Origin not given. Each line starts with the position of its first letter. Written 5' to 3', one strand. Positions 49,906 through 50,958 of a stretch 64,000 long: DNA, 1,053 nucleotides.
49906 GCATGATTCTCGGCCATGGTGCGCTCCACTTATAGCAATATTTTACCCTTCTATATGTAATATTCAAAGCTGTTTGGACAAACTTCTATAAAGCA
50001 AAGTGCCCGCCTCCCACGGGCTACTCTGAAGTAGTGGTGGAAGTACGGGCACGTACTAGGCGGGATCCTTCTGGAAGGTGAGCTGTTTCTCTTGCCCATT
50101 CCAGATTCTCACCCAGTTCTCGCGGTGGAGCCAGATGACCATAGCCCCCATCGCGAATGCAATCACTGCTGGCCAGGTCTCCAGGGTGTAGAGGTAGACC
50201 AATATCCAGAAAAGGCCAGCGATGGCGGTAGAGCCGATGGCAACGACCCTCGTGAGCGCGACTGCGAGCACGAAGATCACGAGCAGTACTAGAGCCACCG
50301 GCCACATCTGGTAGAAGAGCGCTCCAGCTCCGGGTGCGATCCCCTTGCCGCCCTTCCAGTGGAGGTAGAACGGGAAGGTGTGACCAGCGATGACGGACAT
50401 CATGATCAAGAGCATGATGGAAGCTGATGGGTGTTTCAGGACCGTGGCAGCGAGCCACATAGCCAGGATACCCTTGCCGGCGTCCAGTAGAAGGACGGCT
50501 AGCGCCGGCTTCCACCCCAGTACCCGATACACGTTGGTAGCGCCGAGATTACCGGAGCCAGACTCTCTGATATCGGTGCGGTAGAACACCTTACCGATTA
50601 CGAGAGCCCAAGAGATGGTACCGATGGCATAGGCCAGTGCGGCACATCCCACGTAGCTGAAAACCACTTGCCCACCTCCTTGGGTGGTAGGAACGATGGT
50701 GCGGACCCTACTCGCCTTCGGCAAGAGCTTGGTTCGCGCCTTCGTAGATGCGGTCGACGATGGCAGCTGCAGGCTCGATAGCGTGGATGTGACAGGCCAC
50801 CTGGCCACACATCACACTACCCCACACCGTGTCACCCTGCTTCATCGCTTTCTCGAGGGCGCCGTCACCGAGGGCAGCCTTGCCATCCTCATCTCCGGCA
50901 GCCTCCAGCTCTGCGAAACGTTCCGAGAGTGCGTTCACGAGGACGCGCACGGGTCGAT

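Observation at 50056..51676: Acquired plsY-fabK pair: phospholipid acyltransferase plus enoyl-ACP reductase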

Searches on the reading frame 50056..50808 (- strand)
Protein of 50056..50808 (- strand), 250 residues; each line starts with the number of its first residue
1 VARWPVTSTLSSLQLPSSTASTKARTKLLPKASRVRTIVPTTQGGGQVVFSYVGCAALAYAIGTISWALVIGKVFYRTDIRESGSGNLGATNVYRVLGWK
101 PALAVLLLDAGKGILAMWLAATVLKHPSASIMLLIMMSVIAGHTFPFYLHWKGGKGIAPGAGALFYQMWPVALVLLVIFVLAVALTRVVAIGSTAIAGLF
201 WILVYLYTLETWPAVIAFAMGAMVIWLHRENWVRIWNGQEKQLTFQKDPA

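Call 5: search_protein_families(library=pfam, proteins=[window:50056-50808:-])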
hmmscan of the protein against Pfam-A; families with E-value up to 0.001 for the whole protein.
window:50056-50808:- (250 aa): 1 family
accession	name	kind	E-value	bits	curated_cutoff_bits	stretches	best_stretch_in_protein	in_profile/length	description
PF02660.20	G3P_acyltransf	-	1.4e-44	152.5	24.1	1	58-235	1-164/164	Glycerol-3-phosphate acyltransferase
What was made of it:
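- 50056..50667 (-): PlsY, acyl-phosphate:glycerol-3-phosphate acyltransferase, 203 aa, GTG start. PF02660 at 1.4e-44 (call 5).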

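Call 7: search_protein_families(library=ncbifam, proteins=[window:50056-50808:-])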
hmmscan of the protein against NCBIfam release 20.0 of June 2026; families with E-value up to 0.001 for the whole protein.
window:50056-50808:- (250 aa): 8 families
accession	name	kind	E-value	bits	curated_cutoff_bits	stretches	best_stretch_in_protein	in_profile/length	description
TIGR00023.1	TIGR00023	equivalog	2.3e-43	148.3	137.2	1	55-244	8-194/196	glycerol-3-phosphate 1-O-acyltransferase PlsY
NF010990.0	PRK14414.1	equivalog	3.7e-21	75.8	261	1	58-209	13-161/210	glycerol-3-phosphate acyltransferase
NF010993.0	PRK14417.1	equivalog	5.7e-20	71.8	249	1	56-208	9-159/232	membrane protein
NF010976.0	PRK14399.1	equivalog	2.1e-18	67.1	419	1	56-206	15-169/258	membrane protein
NF010987.0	PRK14411.1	equivalog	2.9e-18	66.4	243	1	57-243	8-190/204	membrane protein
NF001254.0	PRK00220.2-1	equivalog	1.5e-17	64.2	199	1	58-211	12-163/182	glycerol-3-phosphate 1-O-acyltransferase PlsY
NF010978.0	PRK14401.1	equivalog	1.4e-15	57.6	163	1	56-184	6-126/187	membrane protein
NF010992.0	PRK14416.1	equivalog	2.9e-15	56.8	222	1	58-223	5-174/207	membrane protein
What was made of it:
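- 50056..50667 (-): TIGR00023 148.3 bits against cutoff 137.2 (call 7).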

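Call 13: list_cluster_members(proteins=[P0001, window:50056-50667:-, window:51878-52645:-, window:48354-49934:-, window:47784-48311:-, window:46736-47599:+, window:53307-53816:+, window:36359-38599:-, window:57062-58492:-, window:23187-25157:+])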
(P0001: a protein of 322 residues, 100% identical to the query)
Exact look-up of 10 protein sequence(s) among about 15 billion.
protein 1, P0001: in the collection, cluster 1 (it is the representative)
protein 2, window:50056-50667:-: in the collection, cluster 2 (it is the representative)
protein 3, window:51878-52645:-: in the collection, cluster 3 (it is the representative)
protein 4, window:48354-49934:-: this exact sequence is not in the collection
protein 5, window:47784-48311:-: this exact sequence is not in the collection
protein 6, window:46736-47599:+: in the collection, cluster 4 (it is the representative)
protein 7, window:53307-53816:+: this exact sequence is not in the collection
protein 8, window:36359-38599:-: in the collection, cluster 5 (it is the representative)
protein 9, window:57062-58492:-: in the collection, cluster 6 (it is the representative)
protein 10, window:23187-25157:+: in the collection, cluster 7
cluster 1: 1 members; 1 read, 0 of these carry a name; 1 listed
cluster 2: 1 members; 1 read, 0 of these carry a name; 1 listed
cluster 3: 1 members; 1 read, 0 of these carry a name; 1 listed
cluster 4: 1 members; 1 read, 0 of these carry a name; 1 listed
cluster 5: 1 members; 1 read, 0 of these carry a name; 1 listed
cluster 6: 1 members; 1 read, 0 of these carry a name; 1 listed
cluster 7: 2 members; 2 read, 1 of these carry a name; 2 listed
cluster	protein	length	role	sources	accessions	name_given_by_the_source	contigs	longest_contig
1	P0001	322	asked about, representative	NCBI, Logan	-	-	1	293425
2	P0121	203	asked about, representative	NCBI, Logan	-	-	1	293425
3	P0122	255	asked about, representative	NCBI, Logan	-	-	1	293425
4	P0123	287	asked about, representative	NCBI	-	-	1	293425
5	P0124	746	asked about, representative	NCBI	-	-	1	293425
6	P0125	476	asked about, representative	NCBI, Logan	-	-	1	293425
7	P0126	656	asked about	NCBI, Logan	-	-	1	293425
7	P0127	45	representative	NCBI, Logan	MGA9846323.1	MAG: DUF5989 family protein [Roseiarcus sp.]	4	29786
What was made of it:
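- Checked: Public annotation calls the same 203-aa PlsY and 322-aa protein on a 293,425-bp contig (call 13).
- Tried and rejected: Cluster look-up gave no names or accessions (call 13).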

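Call 23: find_homologous_proteins(query=window:50056-50667:-)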
Query window:50056-50667:- (203 aa): 633 proteins with E <= 0.001 among 2920 candidates; the best 120 are listed.
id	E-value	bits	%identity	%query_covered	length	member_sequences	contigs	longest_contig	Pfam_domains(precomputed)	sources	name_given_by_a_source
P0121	8.6e-127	439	100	100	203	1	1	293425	PF02660.21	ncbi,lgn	-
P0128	2.4e-41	160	48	94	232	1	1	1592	PF02660.21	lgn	-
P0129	2.9e-41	160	47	94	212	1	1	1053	PF02660.21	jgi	jgi:glycerol-3-phosphate acyltransferase PlsY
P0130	4.8e-41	159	47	95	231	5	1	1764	PF02660.21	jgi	-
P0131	1.1e-40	158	46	95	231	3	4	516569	PF02660.21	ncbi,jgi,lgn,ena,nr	ncbi:MAG: glycerol-3-phosphate 1-O-acyltransferase PlsY [Actinobacteria bacterium]|nr:glycerol-3-pho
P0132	4.6e-40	156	44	96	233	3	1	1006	PF02660.21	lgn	-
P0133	1.2e-38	151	48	90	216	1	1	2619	PF02660.21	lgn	-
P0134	1.9e-36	144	46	94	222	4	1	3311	PF02660.21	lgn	-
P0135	5.4e-36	143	45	92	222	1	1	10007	PF02660.21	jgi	jgi:glycerol-3-phosphate acyltransferase PlsY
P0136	1.8e-35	141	42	95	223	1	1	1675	PF02660.21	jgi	jgi:glycerol-3-phosphate acyltransferase PlsY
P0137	2.2e-35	140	44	95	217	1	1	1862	PF02660.21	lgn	-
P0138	1.6e-34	138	43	93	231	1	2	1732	PF02660.21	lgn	-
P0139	4.4e-34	136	42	84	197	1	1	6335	PF02660.21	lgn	-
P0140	5.6e-34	136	43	92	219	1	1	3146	PF02660.21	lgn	-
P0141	8.2e-34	135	46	93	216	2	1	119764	PF02660.21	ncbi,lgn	ncbi:MAG TPA: glycerol-3-phosphate 1-O-acyltransferase PlsY [Coriobacteriia bacterium]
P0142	1.4e-33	135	43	92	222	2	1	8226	PF02660.21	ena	-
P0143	6.9e-33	132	44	92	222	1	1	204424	PF02660.21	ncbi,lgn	-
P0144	1.4e-32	131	44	97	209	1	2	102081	PF02660.21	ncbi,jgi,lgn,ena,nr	ncbi:MAG TPA: glycerol-3-phosphate 1-O-acyltransferase PlsY [Candidatus Acidoferrales bacterium]|nr:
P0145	4.2e-32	130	40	94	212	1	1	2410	PF02660.21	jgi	jgi:acyl phosphate:glycerol-3-phosphate acyltransferase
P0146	6.0e-32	129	40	94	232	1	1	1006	PF02660.21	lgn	-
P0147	1.5e-31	128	41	95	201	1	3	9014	PF02660.21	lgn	-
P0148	1.9e-31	128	41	99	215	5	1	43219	PF02660.21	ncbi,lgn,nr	ncbi:MAG: glycerol-3-phosphate 1-O-acyltransferase PlsY [Coriobacteriia bacterium]|nr:glycerol-3-pho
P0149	2.3e-31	127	39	97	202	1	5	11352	PF02660.21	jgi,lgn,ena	-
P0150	2.5e-31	127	42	91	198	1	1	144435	PF02660.21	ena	-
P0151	3.1e-31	127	39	97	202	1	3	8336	PF02660.21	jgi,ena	-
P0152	3.9e-31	127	39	92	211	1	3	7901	PF02660.21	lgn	-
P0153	3.9e-31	127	40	92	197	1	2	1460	PF02660.21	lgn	-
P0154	5.8e-31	126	39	98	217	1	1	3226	PF02660.21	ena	-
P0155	6.5e-31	126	43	94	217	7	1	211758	PF02660.21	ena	-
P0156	8.0e-31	126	40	93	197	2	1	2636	PF02660.21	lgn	-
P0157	9.2e-31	125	39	94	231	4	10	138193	PF02660.21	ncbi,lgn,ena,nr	ncbi:MAG: glycerol-3-phosphate 1-O-acyltransferase PlsY [Coriobacteriaceae bacterium]|nr:glycerol-3-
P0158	1.1e-30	125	39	97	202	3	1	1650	PF02660.21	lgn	-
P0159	1.3e-30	125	38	97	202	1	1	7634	PF02660.21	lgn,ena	-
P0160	1.6e-30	125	39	100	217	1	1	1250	PF02660.21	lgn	-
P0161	1.8e-30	124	38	97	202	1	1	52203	PF02660.21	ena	-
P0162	3.1e-30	124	38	95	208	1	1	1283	PF02660.21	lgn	-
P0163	3.2e-30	124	43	96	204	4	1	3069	PF02660.21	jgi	-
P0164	3.7e-30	123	39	100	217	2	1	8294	PF02660.21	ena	-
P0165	4.8e-30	123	38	97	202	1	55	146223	PF02660.21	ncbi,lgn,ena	-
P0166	6.0e-30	123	37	97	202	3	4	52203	PF02660.21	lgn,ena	-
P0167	6.5e-30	123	40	98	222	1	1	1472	PF02660.21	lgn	-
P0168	6.9e-30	123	37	97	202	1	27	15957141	PF02660.21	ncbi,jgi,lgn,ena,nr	ncbi:MAG: glycerol-3-phosphate 1-O-acyltransferase PlsY [Caldicoprobacterales bacterium]|jgi:glycero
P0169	7.1e-30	123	39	99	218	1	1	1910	PF02660.21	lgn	-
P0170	8.3e-30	122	41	97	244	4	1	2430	PF02660.21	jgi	jgi:glycerol-3-phosphate acyltransferase PlsY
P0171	9.4e-30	122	39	97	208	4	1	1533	PF02660.21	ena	-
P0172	1.1e-29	122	38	95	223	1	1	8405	PF02660.21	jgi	jgi:acyl phosphate:glycerol-3-phosphate acyltransferase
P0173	1.5e-29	121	40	93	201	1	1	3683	PF02660.21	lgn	-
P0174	1.6e-29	121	39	95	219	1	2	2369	PF02660.21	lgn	-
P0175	1.7e-29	121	40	92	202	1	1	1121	PF02660.21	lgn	-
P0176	2.0e-29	121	37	99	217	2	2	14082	PF02660.21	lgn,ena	-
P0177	2.1e-29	121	38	99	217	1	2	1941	PF02660.21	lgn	-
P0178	2.2e-29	121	42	94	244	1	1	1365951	PF02660.21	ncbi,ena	-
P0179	2.3e-29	121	38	99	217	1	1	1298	PF02660.21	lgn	-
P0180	2.6e-29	121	37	98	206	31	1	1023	PF02660.21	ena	-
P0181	2.6e-29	121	39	94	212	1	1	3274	PF02660.21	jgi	jgi:acyl phosphate:glycerol-3-phosphate acyltransferase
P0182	3.0e-29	120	39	94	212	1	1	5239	PF02660.21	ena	-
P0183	3.0e-29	120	38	99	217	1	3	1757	PF02660.21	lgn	-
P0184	3.1e-29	120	42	92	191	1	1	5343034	PF02660.21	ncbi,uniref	ncbi:glycerol-3-phosphate 1-O-acyltransferase PlsY [Cytobacillus sp. BC1816]|uniref:glycerol-3-phosp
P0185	3.1e-29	120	40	97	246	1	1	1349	PF02660.21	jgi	jgi:glycerol-3-phosphate acyltransferase PlsY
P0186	3.3e-29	120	40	92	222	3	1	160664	PF02660.21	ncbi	-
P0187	3.5e-29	120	38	99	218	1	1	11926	PF02660.21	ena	-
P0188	3.6e-29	120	40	99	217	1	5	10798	PF02660.21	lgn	-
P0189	3.7e-29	120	38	95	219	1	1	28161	PF02660.21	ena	-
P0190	3.9e-29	120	38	94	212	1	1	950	PF02660.21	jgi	jgi:glycerol-3-phosphate acyltransferase PlsY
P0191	4.8e-29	120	38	94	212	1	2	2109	PF02660.21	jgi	jgi:glycerol-3-phosphate acyltransferase PlsY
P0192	5.3e-29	120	38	99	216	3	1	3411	PF02660.21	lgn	-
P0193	5.5e-29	120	38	94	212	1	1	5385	PF02660.21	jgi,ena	-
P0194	6.4e-29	119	39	94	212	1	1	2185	PF02660.21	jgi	-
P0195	7.6e-29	119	38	94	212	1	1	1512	PF02660.21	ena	-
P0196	8.4e-29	119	38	94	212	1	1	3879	PF02660.21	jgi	-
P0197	9.3e-29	119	42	92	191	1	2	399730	PF02660.21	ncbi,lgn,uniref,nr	ncbi:acyl-phosphate glycerol-3-phosphate acyltransferase [Cytobacillus firmus]|uniref:Glycerol-3-pho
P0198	1.1e-28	119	38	94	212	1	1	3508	PF02660.21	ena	-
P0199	1.2e-28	118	37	94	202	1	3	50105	PF02660.21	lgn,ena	-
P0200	2.0e-28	118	38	94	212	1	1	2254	PF02660.21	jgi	-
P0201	2.2e-28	118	43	93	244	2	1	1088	PF02660.21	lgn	-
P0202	2.3e-28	118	38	94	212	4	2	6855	PF02660.21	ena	-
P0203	2.5e-28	117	39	94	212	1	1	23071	PF02660.21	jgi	jgi:acyl phosphate:glycerol-3-phosphate acyltransferase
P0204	2.9e-28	117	36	95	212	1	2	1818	PF02660.21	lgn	-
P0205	3.2e-28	117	43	92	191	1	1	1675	PF02660.21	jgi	jgi:glycerol-3-phosphate acyltransferase PlsY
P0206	3.4e-28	117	37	94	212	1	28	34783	PF02660.21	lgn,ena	-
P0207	4.2e-28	117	41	92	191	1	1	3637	PF02660.21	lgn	-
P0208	4.2e-28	117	42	94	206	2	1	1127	PF02660.21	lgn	-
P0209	4.3e-28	117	36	95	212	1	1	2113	PF02660.21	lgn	-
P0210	5.0e-28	116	42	92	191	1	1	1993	PF02660.21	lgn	-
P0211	5.0e-28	116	39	95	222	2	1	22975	PF02660.21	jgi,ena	-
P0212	5.3e-28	116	39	94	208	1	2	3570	PF02660.21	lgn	-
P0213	5.4e-28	116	37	94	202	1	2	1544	PF02660.21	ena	-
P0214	5.4e-28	116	35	95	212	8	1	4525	PF02660.21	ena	-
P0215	5.8e-28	116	38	92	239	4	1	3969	PF02660.21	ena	-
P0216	6.3e-28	116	37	95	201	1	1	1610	PF02660.21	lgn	-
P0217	6.9e-28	116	42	92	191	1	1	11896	PF02660.21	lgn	-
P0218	7.1e-28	116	37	97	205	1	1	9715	PF02660.21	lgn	-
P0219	8.0e-28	116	37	94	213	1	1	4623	PF02660.21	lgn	-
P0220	1.0e-27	115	35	92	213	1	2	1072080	PF02660.21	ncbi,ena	-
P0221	1.1e-27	115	37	94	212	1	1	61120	PF02660.21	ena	-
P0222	1.2e-27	115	39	92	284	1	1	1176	PF02660.21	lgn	-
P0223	1.2e-27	115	43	93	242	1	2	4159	PF02660.21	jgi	jgi:acyl phosphate:glycerol-3-phosphate acyltransferase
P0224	1.3e-27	115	41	92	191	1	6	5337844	PF02660.21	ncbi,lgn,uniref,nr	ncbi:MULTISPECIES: glycerol-3-phosphate 1-O-acyltransferase PlsY [Cytobacillus]|uniref:glycerol-3-ph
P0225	1.3e-27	115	41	94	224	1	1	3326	PF02660.21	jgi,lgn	jgi:glycerol-3-phosphate acyltransferase PlsY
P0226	1.6e-27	115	38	89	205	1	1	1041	PF02660.21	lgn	-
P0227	1.9e-27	115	41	92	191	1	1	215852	PF02660.21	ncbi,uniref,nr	ncbi:glycerol-3-phosphate 1-O-acyltransferase PlsY [Cytobacillus oceanisediminis]|uniref:glycerol-3-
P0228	2.0e-27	115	41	92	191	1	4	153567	PF02660.21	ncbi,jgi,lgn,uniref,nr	ncbi:glycerol-3-phosphate 1-O-acyltransferase PlsY [Cytobacillus oceanisediminis]|uniref:glycerol-3-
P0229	2.1e-27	114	38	92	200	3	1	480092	PF02660.21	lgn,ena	-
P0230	2.1e-27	114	41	92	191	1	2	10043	PF02660.21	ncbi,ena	-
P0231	2.2e-27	114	40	92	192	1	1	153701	PF02660.21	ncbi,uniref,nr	ncbi:glycerol-3-phosphate 1-O-acyltransferase PlsY [Bacillus sp. FJAT-22090]|uniref:glycerol-3-phosp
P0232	2.4e-27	114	37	100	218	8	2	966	PF02660.21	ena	-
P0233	2.4e-27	114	41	92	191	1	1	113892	PF02660.21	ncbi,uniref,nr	ncbi:glycerol-3-phosphate 1-O-acyltransferase PlsY [Cytobacillus oceanisediminis]|uniref:glycerol-3-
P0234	2.5e-27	114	38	92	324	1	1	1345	PF02660.21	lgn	-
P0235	2.6e-27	114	41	92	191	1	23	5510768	PF02660.21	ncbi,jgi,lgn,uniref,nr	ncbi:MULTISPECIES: glycerol-3-phosphate 1-O-acyltransferase PlsY [Cytobacillus]|jgi:acyl phosphate:g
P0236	2.7e-27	114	36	96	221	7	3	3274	PF02660.21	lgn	-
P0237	2.8e-27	114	37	94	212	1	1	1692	PF02660.21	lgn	-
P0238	2.8e-27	114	38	97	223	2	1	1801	PF02660.21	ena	-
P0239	2.8e-27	114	41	92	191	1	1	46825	PF02660.21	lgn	-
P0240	3.2e-27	114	41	89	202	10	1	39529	PF02660.21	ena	-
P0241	3.3e-27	114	37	89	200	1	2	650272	PF02660.21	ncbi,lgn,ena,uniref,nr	ncbi:glycerol-3-phosphate 1-O-acyltransferase PlsY [Edaphobacillus lindanitolerans]|uniref:Glycerol-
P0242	3.4e-27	114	41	92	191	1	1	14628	PF02660.21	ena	-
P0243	3.4e-27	114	41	92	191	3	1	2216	PF02660.21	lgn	-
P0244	3.9e-27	114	36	92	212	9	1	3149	PF02660.21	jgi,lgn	-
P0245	4.3e-27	113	38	92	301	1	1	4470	PF02660.21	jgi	jgi:glycerol-3-phosphate acyltransferase PlsY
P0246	4.4e-27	113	38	92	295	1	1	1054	PF02660.21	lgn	-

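Call 25: search_solved_structures(query=window:50056-50667:-, max_evalue=0.001, show_alignments=1)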
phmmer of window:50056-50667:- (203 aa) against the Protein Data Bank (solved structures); distinct sequences matched with E-value up to 0.001: 1.
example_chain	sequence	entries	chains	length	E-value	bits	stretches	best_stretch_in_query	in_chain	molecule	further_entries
5xj5_A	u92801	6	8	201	1e-20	77.8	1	10-195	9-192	Glycerol-3-phosphate acyltransferase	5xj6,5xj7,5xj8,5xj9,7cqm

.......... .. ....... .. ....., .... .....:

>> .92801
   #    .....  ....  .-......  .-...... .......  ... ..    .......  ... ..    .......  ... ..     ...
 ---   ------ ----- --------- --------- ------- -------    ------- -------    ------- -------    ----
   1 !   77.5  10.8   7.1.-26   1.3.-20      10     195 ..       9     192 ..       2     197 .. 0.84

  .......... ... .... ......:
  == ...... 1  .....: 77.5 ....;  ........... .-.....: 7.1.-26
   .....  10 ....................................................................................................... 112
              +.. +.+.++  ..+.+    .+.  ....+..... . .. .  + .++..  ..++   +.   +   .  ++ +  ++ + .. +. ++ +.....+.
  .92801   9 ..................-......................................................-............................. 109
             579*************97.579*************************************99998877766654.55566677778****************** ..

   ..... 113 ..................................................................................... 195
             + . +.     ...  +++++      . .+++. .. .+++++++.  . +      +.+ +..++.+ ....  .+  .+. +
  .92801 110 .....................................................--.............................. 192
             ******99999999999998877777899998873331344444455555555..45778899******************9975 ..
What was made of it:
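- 50056..50667 (-): Matches PDB 5xj5 (call 25).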

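Call 27: find_encoding_contigs(protein=P0131, flank=8000, max_places=2)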
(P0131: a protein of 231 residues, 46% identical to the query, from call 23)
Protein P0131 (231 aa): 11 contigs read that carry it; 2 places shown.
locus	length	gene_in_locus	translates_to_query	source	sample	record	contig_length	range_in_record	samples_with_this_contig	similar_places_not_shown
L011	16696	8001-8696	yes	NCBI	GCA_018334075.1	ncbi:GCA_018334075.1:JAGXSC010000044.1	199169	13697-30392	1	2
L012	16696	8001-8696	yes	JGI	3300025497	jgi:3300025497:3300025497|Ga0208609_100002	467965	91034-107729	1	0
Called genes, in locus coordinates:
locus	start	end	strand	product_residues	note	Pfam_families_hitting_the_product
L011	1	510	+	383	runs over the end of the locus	PF00155:Aminotran_1_2, PF00266:Aminotran_5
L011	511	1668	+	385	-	PF02153:PDH_N, PF20463:PDH_C, PF01842:ACT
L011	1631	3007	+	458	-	PF00275:EPSP_synthase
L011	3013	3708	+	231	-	PF02224:Cytidylate_kin, PF13189:Cytidylate_kin2, PF13238:AAA_18 (weak), PF13207:AAA_17 (faint)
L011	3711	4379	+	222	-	PF01553:Acyltransferase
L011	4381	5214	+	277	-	PF02401:LYTB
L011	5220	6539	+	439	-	PF17820:PDZ_6, PF19238:Radical_SAM_2, PF04055:Radical_SAM (weak), PF04459:DUF512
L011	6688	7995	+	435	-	PF00009:GTP_EFTU, PF00350:Dynamin_N (faint), PF01926:MMR_HSR1, PF02421:FeoB_N, PF00009:GTP_EFTU, PF01926:MMR_HSR1, PF02421:FeoB_N, PF14714:KH_dom-like, +3 more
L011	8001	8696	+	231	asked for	PF02660:G3P_acyltransf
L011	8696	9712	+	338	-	PF01210:NAD_Gly3P_dh_N, PF02558:ApbA, PF07479:NAD_Gly3P_dh_C, PF20618:GPD_NAD_C_bact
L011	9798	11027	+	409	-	PF00155:Aminotran_1_2, PF00266:Aminotran_5 (weak), PF01053:Cys_Met_Meta_PP (weak)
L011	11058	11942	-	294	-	PF02775:TPP_enzyme_C, PF12367:PFO_beta_C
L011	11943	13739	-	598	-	PF01558:POR, PF01855:POR_N, PF17147:PFOR_II (weak)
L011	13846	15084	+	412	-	PF02441:Flavoprotein, PF04127:DFP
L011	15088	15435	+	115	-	PF02641:DUF190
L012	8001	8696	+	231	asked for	PF02660:G3P_acyltransf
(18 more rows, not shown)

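Call 74: find_related_loci(query=window:50056-50667:-, collection=viral_contigs, flank=5000)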
Query window:50056-50667:- (203 aa) in viral_contigs; peptide patterns used: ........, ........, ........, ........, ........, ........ (x = any residue, [..] = any of these).
13 stretches matched a pattern, but none encodes a relative of the query by tblastn (E <= 1e-3).
